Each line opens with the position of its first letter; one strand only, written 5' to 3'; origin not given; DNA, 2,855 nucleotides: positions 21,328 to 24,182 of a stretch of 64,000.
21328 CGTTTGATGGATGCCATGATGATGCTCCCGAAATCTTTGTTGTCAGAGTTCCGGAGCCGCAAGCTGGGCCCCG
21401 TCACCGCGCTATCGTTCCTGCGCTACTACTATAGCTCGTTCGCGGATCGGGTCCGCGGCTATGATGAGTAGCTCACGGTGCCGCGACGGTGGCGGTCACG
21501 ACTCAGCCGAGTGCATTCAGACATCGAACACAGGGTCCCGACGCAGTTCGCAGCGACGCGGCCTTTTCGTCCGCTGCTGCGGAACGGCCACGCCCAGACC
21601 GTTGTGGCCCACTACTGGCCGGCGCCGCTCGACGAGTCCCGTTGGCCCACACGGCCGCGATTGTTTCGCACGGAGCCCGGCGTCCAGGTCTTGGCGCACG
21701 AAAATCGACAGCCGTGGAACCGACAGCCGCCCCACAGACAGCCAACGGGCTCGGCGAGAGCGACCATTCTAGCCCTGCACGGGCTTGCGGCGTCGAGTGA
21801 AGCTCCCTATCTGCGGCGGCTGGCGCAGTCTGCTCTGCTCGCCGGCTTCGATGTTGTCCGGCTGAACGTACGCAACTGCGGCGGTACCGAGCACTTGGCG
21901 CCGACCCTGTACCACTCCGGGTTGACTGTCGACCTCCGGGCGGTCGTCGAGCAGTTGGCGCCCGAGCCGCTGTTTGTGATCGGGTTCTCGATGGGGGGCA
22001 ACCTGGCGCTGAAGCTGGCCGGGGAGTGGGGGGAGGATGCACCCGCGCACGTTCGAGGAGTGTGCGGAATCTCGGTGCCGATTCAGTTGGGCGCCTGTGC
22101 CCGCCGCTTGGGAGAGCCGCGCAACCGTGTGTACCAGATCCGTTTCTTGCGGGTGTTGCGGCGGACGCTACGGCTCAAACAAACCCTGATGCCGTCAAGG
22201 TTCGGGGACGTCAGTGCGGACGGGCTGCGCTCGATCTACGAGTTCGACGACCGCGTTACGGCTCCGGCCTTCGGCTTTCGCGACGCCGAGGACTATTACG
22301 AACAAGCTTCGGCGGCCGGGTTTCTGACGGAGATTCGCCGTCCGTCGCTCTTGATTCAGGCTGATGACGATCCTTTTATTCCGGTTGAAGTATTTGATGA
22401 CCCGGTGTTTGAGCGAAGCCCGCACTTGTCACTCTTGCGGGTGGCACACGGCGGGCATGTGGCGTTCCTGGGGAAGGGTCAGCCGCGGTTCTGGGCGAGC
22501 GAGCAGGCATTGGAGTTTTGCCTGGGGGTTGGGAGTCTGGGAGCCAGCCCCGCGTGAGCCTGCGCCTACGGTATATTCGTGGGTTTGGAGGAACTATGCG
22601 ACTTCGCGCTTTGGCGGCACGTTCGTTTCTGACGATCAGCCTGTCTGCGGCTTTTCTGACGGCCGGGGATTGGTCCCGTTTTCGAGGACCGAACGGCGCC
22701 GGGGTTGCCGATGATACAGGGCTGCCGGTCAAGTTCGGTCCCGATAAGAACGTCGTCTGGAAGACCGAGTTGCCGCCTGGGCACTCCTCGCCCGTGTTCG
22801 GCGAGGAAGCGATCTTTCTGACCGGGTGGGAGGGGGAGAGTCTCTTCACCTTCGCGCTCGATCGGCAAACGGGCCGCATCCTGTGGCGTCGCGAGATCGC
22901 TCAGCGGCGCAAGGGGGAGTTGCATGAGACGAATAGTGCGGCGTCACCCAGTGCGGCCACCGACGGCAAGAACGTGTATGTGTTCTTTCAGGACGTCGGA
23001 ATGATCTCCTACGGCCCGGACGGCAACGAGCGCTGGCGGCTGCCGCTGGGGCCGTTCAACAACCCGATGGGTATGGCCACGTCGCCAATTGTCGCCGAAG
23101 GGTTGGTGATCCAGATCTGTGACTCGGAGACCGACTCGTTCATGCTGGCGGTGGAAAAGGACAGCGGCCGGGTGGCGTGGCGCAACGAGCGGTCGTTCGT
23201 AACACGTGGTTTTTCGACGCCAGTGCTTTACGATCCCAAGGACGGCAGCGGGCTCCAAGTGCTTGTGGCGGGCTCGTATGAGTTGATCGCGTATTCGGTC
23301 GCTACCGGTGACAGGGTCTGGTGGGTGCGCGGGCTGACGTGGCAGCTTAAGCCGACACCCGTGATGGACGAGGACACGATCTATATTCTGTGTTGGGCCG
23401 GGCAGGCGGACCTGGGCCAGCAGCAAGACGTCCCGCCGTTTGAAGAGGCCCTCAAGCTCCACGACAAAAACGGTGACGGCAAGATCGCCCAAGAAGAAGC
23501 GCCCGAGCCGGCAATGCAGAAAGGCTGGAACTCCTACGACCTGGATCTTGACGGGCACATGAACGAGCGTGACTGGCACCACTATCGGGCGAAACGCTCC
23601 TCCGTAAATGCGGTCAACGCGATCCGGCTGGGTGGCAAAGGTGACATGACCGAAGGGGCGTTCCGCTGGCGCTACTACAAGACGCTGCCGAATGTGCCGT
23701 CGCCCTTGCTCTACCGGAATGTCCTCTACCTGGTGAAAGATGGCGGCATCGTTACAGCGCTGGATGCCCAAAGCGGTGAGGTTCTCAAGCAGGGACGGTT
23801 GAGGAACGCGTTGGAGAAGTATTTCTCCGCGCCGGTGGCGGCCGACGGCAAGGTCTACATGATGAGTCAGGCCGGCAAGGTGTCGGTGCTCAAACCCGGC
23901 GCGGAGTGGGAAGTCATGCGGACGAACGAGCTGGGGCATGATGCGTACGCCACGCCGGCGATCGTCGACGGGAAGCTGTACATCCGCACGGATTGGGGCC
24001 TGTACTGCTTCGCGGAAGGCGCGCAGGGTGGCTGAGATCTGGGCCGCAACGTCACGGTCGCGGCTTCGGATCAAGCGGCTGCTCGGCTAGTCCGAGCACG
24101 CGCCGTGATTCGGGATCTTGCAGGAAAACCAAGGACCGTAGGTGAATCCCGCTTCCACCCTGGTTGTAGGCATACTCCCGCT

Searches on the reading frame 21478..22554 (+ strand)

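Call 28: search_protein_families(library=ncbifam, proteins=[window:21478-22554:+], max_evalue=0.000001)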
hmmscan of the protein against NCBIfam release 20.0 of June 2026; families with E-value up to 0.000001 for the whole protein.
window:21478-22554:+ (359 aa): 1 family
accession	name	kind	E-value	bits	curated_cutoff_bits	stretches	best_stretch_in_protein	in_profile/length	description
NF008218.0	PRK10985.1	equivalog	1.1e-41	143.2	267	1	93-343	58-313/326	hydrolase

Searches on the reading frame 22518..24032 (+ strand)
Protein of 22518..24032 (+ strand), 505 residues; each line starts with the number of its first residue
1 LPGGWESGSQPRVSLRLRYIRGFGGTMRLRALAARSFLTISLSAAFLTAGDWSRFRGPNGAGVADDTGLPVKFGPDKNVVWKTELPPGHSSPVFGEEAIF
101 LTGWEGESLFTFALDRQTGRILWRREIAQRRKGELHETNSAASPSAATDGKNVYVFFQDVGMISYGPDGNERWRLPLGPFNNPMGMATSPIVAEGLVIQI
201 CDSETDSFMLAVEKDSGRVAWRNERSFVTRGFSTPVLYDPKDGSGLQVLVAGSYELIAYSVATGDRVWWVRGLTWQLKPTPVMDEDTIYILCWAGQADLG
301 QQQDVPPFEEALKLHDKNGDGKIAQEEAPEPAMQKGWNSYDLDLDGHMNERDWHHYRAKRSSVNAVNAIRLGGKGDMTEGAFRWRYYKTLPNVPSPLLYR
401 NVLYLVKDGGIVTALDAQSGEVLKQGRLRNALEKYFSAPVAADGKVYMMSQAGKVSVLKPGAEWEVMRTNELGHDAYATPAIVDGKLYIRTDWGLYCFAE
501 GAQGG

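Call 78: search_protein_families(library=ncbifam, proteins=[window:22518-24032:+], max_evalue=1e-10)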
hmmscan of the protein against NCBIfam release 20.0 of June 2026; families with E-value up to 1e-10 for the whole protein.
window:22518-24032:+ (505 aa): 1 family
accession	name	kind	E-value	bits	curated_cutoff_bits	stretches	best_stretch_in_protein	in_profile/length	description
TIGR03300.1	assembly_YfgL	equivalog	4.4e-13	48.6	285.2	0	389-494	268-371/377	outer membrane protein assembly factor BamB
